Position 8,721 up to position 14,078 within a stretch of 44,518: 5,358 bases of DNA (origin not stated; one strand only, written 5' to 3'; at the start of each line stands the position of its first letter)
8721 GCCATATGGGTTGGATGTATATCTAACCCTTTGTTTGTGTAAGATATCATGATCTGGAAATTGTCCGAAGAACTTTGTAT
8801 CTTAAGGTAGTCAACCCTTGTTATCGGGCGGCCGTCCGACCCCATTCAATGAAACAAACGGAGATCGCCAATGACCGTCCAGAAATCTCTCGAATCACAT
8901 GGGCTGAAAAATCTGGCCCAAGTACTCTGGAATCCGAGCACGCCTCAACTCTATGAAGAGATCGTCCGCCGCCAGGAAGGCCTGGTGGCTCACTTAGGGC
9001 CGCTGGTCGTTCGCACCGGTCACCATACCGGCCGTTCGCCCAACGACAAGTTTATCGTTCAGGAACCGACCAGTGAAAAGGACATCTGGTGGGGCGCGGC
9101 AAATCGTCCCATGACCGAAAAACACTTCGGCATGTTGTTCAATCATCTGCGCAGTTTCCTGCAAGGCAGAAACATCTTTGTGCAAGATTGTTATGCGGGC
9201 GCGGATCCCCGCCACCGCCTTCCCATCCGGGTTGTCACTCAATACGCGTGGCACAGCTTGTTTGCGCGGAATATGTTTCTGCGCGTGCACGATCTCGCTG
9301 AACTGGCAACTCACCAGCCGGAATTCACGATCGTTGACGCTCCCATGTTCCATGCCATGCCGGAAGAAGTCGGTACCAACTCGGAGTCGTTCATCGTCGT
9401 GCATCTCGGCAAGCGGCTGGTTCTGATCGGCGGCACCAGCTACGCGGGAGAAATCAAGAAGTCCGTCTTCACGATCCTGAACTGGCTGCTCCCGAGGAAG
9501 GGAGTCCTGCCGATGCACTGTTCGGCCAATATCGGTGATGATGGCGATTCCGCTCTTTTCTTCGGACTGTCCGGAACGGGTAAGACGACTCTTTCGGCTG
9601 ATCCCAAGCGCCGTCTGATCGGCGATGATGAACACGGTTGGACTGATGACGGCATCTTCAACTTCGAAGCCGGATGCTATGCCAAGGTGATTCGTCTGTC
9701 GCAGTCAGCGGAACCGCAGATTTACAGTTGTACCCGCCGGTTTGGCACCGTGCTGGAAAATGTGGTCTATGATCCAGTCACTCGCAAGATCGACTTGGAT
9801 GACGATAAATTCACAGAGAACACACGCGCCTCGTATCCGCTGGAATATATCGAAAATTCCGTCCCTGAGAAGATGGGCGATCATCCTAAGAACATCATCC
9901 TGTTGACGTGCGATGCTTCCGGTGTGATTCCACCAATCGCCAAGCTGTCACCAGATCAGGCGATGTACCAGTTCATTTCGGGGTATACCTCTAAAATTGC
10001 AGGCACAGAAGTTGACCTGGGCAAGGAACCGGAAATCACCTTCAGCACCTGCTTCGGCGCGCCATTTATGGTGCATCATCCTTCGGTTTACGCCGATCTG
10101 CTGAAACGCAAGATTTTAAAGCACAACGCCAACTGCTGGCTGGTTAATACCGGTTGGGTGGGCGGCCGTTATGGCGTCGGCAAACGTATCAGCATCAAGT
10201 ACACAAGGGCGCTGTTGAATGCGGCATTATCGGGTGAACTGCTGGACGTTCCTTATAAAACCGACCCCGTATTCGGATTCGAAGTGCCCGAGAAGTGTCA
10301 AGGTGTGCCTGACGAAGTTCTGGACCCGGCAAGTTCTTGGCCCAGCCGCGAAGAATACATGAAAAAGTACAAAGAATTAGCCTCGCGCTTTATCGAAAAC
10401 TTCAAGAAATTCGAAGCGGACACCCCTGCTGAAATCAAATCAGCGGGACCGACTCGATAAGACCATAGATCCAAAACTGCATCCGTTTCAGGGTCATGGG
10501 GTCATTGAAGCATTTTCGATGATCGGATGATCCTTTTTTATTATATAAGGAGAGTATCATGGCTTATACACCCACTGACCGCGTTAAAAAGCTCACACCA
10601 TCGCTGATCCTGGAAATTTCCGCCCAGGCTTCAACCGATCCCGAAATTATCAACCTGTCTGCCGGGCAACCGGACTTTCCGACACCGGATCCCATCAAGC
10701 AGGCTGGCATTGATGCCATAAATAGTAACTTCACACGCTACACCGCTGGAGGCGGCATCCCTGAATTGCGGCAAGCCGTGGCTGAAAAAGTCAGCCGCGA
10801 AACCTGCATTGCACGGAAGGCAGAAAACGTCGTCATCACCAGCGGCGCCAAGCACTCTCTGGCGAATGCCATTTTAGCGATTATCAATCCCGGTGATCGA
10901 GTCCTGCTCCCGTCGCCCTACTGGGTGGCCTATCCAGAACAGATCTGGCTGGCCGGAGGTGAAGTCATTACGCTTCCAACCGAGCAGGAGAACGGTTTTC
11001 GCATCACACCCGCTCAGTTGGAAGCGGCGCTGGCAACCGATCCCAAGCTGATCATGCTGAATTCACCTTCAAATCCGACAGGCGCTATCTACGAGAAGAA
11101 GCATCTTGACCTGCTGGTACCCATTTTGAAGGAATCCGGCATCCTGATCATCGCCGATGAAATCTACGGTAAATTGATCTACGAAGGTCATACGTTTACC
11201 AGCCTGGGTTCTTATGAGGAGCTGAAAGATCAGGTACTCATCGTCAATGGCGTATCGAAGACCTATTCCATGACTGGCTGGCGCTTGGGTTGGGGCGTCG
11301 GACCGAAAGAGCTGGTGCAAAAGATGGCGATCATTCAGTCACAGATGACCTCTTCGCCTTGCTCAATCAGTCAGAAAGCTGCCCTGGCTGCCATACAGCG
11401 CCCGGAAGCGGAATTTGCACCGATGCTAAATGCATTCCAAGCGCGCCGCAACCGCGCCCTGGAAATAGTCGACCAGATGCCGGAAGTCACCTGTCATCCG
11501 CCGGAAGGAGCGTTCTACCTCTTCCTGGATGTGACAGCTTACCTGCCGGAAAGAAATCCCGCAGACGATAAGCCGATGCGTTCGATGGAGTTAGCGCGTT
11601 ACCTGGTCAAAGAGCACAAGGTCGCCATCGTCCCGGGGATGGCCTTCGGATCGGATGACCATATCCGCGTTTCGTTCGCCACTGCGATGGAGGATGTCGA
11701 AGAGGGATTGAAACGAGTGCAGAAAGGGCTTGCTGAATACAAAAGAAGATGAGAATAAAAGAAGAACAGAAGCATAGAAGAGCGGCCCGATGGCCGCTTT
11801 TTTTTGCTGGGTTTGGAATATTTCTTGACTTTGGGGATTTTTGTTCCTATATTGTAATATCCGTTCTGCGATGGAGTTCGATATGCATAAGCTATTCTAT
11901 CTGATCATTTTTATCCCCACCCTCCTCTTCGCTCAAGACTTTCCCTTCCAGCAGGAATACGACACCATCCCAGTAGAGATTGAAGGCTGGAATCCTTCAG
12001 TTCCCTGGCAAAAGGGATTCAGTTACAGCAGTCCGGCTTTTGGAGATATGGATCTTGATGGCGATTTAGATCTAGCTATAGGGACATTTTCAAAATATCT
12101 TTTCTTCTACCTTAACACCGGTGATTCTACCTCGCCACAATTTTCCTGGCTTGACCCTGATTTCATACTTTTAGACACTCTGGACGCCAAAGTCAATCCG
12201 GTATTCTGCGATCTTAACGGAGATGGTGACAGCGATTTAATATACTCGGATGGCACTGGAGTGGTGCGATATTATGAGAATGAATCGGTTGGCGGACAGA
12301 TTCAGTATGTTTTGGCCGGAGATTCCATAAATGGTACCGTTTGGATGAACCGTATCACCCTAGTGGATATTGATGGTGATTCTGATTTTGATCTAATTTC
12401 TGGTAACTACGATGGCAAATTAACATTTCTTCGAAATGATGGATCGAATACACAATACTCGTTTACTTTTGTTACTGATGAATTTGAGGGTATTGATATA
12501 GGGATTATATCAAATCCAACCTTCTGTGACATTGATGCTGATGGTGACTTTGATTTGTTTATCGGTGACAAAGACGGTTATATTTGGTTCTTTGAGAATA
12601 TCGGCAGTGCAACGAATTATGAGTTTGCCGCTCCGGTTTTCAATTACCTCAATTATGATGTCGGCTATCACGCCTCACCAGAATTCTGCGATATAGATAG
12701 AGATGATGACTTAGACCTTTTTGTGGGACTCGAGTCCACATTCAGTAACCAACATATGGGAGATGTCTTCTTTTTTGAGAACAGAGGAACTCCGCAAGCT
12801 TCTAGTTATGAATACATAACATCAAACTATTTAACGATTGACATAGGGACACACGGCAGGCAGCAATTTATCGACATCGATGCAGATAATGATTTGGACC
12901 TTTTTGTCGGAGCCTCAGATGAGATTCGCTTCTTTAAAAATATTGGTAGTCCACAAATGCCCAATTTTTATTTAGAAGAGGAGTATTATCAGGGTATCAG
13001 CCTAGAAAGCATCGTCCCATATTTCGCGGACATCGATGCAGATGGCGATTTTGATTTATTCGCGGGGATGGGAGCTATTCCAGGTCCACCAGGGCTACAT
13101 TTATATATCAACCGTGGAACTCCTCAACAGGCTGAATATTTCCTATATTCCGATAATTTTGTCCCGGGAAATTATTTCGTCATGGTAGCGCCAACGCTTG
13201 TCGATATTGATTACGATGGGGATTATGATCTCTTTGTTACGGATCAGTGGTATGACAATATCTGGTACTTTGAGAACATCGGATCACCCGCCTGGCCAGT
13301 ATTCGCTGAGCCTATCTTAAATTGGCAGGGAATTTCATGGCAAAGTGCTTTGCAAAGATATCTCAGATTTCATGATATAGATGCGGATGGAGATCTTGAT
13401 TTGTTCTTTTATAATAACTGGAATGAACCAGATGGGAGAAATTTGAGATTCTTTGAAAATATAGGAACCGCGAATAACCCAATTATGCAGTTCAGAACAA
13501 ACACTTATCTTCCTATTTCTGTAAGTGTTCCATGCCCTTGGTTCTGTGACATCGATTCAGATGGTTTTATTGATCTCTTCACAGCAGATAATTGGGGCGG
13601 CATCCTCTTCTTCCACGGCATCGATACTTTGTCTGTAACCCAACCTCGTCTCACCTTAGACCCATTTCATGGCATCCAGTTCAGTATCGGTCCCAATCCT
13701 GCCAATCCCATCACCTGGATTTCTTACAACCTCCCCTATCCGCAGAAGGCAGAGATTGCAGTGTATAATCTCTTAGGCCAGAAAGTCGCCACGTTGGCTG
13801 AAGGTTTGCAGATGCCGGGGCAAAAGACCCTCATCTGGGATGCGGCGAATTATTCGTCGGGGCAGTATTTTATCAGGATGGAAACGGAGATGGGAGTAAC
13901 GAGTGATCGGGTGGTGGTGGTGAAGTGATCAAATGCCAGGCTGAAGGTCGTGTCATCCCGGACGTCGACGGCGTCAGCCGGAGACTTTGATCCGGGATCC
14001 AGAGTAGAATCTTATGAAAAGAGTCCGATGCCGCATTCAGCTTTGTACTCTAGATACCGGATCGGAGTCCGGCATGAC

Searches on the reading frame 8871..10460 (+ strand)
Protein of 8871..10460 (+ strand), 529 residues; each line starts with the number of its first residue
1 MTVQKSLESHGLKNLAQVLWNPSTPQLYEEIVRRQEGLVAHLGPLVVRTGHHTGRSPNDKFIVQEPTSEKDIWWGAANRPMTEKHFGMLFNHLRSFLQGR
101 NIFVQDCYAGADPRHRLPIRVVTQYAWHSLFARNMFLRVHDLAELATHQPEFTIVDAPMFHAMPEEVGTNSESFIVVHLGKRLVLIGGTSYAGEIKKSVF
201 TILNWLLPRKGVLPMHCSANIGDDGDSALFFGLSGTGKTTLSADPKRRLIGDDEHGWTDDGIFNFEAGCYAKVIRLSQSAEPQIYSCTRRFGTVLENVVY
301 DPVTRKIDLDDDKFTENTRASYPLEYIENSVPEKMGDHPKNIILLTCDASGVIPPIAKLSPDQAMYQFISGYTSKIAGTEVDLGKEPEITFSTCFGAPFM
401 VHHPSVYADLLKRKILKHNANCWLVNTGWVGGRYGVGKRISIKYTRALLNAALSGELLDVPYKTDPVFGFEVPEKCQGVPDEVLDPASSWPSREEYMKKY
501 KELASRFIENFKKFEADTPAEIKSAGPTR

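Call 94: search_protein_families(library=pfam, proteins=[window:8871-10460:+], max_evalue=0.01)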
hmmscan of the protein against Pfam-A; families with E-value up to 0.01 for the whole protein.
window:8871-10460:+ (529 aa): 1 family
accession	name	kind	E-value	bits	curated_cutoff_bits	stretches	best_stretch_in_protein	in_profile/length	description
PF01293.25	PEPCK_ATP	-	1e-217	723.8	26.5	1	17-482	2-465/465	Phosphoenolpyruvate carboxykinase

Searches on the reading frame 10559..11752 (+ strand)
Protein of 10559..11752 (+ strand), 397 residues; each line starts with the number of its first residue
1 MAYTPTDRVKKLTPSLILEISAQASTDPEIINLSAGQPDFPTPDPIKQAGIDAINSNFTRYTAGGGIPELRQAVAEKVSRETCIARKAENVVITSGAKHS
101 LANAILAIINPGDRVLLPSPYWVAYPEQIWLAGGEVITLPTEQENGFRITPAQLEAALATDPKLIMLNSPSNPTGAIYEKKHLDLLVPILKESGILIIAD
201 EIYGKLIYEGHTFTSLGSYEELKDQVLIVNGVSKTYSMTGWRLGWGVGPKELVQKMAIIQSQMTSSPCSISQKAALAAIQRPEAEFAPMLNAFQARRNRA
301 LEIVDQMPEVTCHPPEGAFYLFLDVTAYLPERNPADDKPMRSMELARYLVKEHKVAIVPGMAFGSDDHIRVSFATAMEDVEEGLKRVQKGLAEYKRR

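Call 94: search_protein_families(library=pfam, proteins=[window:10559-11752:+], max_evalue=0.01)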
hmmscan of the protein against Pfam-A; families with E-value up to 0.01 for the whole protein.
window:10559-11752:+ (397 aa): 2 families
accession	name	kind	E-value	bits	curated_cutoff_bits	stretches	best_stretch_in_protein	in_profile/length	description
PF00155.27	Aminotran_1_2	-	6.6e-77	259.6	19.7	1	29-386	2-360/361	Aminotransferase class I and II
PF00266.25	Aminotran_5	-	0.00079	18.9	21.5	1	80-200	53-175/371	Aminotransferase class-V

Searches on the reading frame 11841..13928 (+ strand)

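Call 94: search_protein_families(library=pfam, proteins=[window:11841-13928:+], max_evalue=0.01)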
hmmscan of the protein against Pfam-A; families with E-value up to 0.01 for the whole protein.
window:11841-13928:+ (695 aa): 4 families
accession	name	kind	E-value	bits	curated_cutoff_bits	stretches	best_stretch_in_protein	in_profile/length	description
PF13517.12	FG-GAP_3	-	2.8e-32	111.6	26.9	8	230-295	1-61/61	FG-GAP-like repeat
PF18962.6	Por_Secre_tail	-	2.6e-07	31.3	27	1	618-693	3-75/75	Secretion system C-terminal sorting domain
PF01839.29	FG-GAP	-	0.00019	21.7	22.1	0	63-82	3-22/37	FG-GAP repeat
PF14783.12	BBS2_Mid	-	0.0031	18.1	27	0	228-254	4-30/108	Ciliary BBSome complex subunit 2, middle region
